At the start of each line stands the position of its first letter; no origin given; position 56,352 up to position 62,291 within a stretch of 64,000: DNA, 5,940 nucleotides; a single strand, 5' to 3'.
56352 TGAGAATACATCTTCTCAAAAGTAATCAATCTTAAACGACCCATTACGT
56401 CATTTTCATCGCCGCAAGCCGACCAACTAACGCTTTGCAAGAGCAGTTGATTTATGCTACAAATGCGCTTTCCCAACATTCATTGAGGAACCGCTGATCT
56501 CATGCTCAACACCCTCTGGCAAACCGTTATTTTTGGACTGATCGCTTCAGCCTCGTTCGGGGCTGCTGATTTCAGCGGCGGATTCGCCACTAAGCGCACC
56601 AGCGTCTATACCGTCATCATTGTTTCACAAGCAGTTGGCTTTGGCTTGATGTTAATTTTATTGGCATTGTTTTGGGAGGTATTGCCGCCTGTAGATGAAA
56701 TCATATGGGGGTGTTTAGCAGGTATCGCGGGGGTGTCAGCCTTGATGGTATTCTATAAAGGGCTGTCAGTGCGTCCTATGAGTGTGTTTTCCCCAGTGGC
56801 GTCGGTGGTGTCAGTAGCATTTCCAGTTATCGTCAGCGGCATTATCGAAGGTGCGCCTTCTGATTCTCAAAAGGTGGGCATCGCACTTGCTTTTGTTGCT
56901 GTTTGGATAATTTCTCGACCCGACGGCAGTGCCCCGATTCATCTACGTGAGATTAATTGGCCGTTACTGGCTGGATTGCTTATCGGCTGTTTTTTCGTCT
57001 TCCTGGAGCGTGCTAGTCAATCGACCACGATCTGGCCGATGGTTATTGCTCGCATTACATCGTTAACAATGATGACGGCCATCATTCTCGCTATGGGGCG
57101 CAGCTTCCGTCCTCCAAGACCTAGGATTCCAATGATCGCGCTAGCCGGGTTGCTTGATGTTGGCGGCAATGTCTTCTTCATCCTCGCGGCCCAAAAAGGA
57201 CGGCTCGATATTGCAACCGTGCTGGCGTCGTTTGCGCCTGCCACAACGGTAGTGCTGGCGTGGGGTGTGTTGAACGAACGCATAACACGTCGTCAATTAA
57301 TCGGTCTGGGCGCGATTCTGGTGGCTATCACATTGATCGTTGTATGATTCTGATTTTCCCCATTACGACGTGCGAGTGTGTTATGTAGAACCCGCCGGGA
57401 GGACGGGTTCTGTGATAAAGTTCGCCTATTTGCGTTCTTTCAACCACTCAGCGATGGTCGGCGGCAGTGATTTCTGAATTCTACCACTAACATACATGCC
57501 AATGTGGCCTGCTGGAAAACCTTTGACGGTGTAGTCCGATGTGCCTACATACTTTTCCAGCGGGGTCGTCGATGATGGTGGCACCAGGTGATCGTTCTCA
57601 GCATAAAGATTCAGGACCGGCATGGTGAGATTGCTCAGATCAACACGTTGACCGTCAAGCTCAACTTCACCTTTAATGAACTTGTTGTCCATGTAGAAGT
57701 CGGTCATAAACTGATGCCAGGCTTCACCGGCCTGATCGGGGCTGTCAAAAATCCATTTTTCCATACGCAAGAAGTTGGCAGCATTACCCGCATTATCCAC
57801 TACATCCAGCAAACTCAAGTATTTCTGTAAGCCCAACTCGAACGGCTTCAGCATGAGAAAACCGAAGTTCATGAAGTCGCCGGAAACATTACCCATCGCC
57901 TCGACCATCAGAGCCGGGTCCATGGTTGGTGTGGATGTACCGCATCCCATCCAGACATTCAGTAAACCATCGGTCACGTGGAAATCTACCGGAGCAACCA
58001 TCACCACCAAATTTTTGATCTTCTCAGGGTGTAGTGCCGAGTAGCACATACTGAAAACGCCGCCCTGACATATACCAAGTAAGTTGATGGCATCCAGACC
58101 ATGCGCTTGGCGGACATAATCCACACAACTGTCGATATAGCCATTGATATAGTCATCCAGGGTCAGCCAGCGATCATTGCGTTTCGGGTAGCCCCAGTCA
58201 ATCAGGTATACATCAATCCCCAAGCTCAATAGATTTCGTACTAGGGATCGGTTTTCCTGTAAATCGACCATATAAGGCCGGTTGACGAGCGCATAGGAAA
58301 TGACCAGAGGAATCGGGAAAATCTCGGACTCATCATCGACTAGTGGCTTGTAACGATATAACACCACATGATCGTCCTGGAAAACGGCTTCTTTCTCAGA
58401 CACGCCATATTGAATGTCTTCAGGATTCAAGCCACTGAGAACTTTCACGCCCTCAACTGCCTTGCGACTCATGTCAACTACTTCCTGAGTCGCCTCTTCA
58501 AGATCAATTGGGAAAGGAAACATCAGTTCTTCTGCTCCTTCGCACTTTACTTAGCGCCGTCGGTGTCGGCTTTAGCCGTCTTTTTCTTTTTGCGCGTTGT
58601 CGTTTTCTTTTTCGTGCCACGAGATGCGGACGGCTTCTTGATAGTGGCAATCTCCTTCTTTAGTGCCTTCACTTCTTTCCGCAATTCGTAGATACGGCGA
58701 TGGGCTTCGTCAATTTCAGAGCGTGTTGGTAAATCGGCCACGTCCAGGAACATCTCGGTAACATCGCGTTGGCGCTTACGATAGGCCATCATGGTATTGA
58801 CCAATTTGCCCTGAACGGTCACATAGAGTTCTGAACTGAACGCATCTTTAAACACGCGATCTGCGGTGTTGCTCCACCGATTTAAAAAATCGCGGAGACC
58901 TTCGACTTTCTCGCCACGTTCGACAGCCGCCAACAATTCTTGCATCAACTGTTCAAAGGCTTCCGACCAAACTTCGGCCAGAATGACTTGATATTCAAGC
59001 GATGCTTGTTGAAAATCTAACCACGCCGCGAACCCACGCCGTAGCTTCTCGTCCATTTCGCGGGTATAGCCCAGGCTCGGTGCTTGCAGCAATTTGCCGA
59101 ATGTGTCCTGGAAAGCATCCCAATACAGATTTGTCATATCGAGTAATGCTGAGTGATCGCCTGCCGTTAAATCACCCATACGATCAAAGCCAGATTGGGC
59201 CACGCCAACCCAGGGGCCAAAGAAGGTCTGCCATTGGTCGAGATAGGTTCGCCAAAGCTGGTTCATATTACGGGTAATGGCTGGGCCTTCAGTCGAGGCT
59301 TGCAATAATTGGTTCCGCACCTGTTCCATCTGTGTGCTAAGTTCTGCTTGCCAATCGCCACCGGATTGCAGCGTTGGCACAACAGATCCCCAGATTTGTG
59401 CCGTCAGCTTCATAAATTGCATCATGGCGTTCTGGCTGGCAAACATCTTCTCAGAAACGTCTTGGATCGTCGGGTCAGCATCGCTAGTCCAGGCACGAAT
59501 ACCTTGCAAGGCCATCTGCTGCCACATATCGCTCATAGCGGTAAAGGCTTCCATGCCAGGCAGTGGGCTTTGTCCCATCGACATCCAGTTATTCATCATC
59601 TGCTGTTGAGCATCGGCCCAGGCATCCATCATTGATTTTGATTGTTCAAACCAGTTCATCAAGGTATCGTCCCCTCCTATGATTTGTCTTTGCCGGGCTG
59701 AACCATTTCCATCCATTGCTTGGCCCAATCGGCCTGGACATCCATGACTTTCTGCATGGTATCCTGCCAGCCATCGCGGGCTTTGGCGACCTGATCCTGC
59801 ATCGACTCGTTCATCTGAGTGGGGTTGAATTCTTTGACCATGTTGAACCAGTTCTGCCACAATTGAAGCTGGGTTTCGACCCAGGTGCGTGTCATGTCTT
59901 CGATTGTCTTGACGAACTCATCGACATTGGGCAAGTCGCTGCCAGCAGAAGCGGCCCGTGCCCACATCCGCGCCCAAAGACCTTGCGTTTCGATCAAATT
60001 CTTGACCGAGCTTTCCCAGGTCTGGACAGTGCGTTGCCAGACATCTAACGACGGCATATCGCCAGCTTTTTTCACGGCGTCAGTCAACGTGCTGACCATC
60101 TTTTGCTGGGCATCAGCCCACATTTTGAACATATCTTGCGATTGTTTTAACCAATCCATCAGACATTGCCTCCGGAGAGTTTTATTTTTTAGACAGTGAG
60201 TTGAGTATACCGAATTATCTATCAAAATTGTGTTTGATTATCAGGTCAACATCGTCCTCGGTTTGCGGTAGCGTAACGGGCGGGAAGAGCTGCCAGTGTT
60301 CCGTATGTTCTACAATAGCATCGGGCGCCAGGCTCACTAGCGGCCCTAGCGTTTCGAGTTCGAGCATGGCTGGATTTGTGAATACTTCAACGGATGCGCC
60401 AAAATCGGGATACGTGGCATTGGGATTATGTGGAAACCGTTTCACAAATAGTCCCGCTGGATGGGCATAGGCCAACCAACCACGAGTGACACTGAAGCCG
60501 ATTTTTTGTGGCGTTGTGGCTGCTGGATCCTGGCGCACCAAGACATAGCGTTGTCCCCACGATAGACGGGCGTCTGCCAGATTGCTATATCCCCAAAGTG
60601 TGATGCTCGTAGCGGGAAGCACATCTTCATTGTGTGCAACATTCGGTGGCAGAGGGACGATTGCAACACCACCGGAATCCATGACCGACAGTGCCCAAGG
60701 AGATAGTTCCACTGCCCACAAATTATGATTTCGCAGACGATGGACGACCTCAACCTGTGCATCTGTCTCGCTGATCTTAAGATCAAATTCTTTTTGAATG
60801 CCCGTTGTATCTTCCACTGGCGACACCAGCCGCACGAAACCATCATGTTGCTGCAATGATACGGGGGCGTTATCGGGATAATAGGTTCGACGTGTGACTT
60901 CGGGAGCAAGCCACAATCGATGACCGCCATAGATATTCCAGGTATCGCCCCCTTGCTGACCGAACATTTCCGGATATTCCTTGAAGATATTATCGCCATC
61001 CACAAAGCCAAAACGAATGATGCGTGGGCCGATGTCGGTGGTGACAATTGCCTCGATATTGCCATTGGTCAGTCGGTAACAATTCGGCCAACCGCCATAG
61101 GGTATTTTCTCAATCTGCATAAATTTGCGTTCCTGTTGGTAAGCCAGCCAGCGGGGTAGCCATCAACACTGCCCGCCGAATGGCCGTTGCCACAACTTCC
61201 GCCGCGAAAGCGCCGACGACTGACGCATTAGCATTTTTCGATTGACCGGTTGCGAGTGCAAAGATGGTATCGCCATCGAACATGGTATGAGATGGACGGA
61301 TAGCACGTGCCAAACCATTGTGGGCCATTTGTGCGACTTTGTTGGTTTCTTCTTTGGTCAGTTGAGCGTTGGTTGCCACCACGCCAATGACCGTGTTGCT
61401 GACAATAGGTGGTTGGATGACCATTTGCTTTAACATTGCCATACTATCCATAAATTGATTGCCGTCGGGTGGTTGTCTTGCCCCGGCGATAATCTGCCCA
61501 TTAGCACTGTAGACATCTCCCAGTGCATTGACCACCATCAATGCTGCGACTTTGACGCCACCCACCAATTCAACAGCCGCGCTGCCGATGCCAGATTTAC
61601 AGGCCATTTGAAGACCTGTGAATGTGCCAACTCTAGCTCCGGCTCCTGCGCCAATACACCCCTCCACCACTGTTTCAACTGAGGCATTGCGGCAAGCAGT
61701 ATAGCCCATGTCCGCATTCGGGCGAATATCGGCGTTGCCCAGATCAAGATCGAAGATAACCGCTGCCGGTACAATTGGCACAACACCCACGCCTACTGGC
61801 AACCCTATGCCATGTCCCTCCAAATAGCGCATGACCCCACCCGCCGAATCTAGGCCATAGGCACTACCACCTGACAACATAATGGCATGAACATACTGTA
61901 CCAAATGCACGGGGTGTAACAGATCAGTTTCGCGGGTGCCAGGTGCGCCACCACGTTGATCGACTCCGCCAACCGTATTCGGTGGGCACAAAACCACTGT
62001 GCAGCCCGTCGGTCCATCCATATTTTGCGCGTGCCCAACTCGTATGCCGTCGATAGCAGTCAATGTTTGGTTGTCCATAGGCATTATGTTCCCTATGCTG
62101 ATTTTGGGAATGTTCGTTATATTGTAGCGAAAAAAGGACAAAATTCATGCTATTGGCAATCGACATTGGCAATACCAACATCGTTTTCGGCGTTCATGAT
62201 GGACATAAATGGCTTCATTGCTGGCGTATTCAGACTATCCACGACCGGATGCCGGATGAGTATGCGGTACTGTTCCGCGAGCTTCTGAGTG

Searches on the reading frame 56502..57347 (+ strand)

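Call 12: search_protein_families(library=pfam, proteins=[window:56502-57347:+], max_evalue=0.001)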
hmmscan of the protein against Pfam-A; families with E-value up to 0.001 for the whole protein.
window:56502-57347:+ (281 aa): 3 families
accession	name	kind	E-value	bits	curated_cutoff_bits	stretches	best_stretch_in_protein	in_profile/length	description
PF00892.27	EamA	-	1.1e-20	74.7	28.2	2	153-280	6-134/135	EamA-like transporter family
PF10639.15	TMEM234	-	6.5e-05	23.4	30.1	0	215-280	47-113/113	Putative transmembrane family 234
PF06027.18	SLC35F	-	0.0002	21.4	21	1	214-280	78-144/299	Solute carrier family 35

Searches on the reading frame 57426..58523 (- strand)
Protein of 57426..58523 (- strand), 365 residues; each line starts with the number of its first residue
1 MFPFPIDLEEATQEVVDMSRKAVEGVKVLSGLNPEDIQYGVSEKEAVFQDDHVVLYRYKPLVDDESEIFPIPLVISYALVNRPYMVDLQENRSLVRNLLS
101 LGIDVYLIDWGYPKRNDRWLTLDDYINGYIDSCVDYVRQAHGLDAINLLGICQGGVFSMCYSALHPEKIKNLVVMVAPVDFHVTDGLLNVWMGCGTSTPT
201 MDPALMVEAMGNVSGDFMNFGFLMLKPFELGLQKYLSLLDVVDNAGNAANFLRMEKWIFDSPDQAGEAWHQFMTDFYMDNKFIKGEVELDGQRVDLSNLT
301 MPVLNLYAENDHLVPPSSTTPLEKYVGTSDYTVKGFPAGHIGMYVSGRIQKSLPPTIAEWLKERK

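Call 12: search_protein_families(library=pfam, proteins=[window:57426-58523:-], max_evalue=0.001)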
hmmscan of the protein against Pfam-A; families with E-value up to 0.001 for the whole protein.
window:57426-58523:- (365 aa): 3 families
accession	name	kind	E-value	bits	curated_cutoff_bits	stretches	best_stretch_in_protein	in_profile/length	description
PF00561.26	Abhydrolase_1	-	6.6e-25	88.6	25.8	1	88-343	15-241/245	alpha/beta hydrolase fold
PF11339.14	DUF3141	-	2.1e-09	37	29.7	1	147-319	144-317/582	Protein of unknown function (DUF3141)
PF12146.15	Hydrolase_4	-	6.1e-07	29.4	27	0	94-179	23-110/239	Serine aminopeptidase, S33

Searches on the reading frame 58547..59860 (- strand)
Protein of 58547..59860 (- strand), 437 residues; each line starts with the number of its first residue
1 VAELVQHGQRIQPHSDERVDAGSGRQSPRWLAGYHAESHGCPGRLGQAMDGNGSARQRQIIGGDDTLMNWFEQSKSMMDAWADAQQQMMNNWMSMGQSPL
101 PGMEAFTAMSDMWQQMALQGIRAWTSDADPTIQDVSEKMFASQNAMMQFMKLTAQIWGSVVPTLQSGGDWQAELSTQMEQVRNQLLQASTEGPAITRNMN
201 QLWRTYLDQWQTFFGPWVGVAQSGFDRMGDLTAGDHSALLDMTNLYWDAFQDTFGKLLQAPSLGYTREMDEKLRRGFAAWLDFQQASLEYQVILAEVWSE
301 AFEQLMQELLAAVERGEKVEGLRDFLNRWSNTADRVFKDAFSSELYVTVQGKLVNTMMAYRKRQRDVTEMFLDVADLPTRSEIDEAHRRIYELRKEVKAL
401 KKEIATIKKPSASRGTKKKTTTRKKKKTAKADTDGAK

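Call 12: search_protein_families(library=pfam, proteins=[window:58547-59860:-], max_evalue=0.001)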
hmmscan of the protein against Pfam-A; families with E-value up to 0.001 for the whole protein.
window:58547-59860:- (437 aa): 2 families
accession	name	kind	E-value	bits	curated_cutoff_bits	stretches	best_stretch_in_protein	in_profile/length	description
PF09712.15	PHA_synth_III_E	-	1.8e-61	208.5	25.7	1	81-401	2-311/311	Poly(R)-hydroxyalkanoic acid synthase subunit (PHA_synth_III_E)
PF10805.13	DUF2730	-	0.00056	20.4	24.9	0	361-409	43-91/102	Protein of unknown function (DUF2730)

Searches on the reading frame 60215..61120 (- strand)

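Call 12: search_protein_families(library=pfam, proteins=[window:60215-61120:-], max_evalue=0.001)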
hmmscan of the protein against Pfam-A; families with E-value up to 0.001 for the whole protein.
window:60215-61120:- (301 aa): 1 family
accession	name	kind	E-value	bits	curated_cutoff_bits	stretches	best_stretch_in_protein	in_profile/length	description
PF14315.11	DUF4380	-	4.8e-06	26.2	29.4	0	99-278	112-294/295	Domain of unknown function (DUF4380)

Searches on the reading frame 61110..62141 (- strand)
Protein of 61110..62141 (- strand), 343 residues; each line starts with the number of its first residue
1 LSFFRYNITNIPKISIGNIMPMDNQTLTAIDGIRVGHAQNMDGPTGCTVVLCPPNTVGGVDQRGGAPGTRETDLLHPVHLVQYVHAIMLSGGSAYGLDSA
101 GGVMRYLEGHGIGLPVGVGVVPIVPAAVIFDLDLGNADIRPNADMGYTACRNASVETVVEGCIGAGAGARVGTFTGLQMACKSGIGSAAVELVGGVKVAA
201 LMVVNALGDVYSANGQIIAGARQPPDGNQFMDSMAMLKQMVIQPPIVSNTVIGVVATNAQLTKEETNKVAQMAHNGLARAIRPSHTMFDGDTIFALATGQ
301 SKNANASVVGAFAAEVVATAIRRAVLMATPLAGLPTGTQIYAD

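Call 12: search_protein_families(library=pfam, proteins=[window:61110-62141:-], max_evalue=0.001)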
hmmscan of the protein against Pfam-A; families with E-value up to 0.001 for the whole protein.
window:61110-62141:- (343 aa): 1 family
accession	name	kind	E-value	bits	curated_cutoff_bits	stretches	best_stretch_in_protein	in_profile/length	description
PF03576.19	Peptidase_S58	-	1.3e-43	150.1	23.9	1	27-333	3-301/307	Peptidase family S58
